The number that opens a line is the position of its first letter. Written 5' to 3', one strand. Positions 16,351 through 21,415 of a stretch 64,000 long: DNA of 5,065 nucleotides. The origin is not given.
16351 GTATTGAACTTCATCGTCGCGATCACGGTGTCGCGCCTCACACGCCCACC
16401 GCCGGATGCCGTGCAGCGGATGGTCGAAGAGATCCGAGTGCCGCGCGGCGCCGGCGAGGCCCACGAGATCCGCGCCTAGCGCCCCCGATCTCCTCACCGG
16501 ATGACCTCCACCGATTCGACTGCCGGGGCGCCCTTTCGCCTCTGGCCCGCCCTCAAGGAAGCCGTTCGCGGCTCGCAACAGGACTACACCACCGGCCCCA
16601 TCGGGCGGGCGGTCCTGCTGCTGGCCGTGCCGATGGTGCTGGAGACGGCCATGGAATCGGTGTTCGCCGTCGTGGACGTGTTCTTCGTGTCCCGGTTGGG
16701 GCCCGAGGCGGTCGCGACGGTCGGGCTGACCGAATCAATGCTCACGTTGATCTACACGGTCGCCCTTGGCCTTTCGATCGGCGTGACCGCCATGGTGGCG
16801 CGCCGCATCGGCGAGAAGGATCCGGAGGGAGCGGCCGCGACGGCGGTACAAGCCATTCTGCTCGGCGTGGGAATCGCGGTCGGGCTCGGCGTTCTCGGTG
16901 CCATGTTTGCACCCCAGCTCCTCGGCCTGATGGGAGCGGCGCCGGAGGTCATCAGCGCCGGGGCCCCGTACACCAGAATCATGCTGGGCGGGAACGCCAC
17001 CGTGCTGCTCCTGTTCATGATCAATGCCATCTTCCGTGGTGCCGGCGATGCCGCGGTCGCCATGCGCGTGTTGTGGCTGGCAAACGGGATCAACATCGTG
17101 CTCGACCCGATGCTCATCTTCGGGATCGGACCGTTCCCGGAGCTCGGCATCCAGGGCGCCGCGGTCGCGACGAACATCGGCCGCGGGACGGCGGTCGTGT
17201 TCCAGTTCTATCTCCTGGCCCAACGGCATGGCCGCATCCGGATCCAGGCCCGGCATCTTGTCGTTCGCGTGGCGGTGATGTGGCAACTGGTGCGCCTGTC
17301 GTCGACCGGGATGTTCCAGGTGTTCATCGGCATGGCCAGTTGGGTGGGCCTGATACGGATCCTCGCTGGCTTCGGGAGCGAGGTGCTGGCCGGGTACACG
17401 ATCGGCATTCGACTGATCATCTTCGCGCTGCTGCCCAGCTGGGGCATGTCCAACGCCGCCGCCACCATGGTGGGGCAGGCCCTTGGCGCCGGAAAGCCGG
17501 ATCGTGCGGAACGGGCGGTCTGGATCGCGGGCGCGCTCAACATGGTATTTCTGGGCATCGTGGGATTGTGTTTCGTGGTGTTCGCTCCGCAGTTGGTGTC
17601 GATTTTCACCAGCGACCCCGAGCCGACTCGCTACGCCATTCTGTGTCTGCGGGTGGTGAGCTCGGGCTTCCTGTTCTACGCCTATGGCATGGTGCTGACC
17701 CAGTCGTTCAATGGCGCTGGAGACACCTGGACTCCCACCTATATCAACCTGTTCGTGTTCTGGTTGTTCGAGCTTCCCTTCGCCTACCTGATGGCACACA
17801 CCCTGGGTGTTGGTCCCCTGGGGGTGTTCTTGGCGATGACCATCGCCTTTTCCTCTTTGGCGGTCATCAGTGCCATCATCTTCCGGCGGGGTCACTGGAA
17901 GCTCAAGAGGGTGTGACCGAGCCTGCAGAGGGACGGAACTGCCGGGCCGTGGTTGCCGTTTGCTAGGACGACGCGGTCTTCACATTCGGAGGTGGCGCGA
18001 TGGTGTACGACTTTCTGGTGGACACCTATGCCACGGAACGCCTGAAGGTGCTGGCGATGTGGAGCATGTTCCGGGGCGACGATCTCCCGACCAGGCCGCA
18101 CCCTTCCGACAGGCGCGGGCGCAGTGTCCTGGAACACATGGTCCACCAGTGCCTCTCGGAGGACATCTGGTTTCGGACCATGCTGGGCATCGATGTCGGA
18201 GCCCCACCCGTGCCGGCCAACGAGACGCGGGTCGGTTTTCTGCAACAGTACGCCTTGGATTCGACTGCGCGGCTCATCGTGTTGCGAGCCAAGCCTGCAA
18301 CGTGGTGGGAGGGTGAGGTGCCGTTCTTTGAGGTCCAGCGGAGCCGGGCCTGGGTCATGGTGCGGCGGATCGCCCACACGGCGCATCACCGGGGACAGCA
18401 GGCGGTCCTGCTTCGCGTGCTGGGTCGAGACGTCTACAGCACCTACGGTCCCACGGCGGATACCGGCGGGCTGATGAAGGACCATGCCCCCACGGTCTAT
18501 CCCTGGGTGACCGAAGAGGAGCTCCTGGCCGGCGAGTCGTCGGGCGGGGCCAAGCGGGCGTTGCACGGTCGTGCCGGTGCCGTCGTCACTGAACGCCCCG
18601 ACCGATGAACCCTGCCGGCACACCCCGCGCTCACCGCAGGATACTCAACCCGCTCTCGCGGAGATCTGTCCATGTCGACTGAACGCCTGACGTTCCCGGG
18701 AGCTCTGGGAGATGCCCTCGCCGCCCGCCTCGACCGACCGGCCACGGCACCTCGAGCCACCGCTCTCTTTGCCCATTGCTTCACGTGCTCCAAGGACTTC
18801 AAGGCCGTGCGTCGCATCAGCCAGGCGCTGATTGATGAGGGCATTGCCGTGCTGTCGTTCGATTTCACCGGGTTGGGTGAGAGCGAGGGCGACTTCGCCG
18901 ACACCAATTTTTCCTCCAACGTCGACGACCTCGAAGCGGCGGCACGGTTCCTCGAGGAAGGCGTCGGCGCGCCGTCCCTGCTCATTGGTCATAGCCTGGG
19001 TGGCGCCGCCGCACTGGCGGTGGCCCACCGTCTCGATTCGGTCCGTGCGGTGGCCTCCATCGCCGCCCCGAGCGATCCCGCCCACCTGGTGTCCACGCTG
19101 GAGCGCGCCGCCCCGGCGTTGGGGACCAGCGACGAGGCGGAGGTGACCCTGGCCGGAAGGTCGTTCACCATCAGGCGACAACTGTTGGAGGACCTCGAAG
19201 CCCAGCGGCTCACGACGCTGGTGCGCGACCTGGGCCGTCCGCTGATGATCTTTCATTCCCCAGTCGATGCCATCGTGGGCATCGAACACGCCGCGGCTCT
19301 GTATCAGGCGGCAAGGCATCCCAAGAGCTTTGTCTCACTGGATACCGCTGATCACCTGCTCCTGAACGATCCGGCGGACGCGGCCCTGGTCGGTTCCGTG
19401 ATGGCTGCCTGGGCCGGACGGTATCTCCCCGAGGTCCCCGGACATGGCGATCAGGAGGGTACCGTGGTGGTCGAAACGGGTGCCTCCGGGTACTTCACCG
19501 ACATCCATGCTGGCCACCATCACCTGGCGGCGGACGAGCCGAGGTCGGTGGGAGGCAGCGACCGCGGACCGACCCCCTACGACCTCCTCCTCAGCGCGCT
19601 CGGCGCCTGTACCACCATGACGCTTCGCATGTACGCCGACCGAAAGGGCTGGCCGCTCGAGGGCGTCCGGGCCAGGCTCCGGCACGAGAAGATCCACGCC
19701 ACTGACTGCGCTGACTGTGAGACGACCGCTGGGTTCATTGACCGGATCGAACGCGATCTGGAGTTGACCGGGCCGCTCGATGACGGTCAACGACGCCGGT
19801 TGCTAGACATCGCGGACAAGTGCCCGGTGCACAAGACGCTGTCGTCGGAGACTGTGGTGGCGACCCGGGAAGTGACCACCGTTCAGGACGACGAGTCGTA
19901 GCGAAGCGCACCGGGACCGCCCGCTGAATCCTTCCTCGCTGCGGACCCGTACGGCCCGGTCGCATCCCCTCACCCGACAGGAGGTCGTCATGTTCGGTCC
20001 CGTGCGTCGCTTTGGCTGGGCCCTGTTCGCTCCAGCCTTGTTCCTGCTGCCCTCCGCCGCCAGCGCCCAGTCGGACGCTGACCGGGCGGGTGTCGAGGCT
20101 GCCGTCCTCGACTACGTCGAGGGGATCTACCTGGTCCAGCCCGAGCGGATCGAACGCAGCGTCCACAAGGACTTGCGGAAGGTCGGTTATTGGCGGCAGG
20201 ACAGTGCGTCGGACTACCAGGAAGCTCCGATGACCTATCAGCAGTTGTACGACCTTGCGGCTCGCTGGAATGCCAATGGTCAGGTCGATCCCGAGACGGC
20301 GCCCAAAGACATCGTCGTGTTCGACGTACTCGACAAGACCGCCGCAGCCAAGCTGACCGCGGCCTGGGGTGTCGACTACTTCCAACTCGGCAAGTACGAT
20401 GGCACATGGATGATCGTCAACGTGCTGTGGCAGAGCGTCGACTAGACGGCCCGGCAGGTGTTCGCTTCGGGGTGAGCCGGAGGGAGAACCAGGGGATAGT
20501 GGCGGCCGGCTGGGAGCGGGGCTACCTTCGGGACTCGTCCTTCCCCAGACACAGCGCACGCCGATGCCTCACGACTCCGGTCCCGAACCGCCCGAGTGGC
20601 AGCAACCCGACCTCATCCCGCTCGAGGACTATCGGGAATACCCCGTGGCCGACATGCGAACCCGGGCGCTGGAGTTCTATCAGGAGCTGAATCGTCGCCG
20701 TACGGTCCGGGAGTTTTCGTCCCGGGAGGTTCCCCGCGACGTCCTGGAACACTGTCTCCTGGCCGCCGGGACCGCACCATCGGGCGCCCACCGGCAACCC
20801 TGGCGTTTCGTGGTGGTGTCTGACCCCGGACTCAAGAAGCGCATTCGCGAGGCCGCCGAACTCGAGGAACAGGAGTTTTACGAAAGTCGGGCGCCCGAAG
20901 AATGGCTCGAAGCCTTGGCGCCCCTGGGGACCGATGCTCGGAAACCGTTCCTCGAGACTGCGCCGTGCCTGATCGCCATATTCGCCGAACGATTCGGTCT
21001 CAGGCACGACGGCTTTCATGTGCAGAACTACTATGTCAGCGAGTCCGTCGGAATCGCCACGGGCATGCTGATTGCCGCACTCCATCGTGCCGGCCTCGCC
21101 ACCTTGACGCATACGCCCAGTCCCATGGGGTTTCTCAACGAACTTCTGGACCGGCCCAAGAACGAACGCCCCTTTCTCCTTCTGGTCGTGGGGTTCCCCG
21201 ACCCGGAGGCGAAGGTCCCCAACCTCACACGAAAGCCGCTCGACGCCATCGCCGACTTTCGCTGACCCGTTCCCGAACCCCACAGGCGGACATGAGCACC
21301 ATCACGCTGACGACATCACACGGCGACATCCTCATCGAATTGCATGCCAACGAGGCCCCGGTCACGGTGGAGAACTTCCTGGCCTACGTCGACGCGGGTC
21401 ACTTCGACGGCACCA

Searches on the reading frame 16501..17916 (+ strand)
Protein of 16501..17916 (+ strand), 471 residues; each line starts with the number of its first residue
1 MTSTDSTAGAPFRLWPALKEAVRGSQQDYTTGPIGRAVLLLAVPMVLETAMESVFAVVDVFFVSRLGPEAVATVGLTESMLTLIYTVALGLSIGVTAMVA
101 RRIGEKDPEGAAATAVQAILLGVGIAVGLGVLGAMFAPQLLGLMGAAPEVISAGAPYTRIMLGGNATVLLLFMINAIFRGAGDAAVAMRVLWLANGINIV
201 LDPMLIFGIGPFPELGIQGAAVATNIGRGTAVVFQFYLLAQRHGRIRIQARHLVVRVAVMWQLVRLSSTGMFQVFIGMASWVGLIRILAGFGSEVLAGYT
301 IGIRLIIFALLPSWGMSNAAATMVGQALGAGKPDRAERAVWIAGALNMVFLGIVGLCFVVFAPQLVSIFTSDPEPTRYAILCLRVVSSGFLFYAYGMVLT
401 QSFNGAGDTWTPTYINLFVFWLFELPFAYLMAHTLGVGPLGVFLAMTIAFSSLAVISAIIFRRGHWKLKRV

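Call 26: search_protein_families(library=pfam, proteins=[window:16501-17916:+], max_evalue=0.001)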
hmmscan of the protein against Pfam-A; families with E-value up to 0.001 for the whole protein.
window:16501-17916:+ (471 aa): 1 family
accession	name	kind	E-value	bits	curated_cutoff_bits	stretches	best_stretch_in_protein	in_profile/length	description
PF01554.23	MatE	-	6e-60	202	24.9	2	44-204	1-161/161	MatE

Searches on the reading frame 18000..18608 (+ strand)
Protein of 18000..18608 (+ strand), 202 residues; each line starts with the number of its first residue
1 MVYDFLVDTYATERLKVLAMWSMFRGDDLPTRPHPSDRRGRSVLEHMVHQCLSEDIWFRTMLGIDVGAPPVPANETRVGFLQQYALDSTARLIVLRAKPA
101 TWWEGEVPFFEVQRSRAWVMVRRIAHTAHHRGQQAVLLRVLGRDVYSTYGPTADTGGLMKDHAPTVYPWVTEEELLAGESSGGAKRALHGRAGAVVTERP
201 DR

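Call 26: search_protein_families(library=pfam, proteins=[window:18000-18608:+], max_evalue=0.001)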
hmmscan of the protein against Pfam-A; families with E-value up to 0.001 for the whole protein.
window:18000-18608:+ (202 aa): 1 family
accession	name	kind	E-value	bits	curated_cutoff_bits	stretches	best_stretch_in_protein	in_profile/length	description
PF05163.17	DinB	-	5e-09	36.8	23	1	36-152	35-156/165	DinB family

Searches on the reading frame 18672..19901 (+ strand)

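Call 26: search_protein_families(library=pfam, proteins=[window:18672-19901:+], max_evalue=0.001)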
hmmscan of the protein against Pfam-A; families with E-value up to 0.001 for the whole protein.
window:18672-19901:+ (409 aa): 7 families
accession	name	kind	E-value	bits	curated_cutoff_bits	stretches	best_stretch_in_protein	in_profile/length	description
PF02566.24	OsmC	-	1.1e-16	61.5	27.5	1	295-398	1-99/100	OsmC-like protein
PF12146.15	Hydrolase_4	-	4.4e-16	59.4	27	1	43-138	17-115/239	Serine aminopeptidase, S33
PF12697.13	Abhydrolase_6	-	4.1e-12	47.7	26.3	1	32-259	2-203/217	Alpha/beta hydrolase family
PF00561.26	Abhydrolase_1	-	1e-08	35.6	25.8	1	34-147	6-117/245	alpha/beta hydrolase fold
PF12740.14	PETase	-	5.6e-06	26.4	28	0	186-252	166-233/263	PET hydrolase-like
PF02129.25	Peptidase_S15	-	2.8e-05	24.4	23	1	13-176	2-173/262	X-Pro dipeptidyl-peptidase (S15 family)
PF20408.4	Abhydrolase_11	-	0.00064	19.9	27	0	28-133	2-108/193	Alpha/beta hydrolase domain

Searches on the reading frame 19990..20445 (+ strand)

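Call 26: search_protein_families(library=pfam, proteins=[window:19990-20445:+], max_evalue=0.001)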
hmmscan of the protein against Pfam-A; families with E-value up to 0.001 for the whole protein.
window:19990-20445:+ (151 aa): 1 family
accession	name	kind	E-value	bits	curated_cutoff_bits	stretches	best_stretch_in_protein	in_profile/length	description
PF12893.14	Lumazine_bd_2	-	1.4e-12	48.8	22.1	1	31-148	2-116/116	Putative lumazine-binding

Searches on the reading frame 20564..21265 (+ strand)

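Call 26: search_protein_families(library=pfam, proteins=[window:20564-21265:+], max_evalue=0.001)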
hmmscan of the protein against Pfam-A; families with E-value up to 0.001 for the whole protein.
window:20564-21265:+ (233 aa): 1 family
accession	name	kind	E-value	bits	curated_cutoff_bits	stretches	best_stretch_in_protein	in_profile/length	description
PF00881.29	Nitroreductase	-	3.5e-22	79.8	23.5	1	44-210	3-166/167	Nitroreductase family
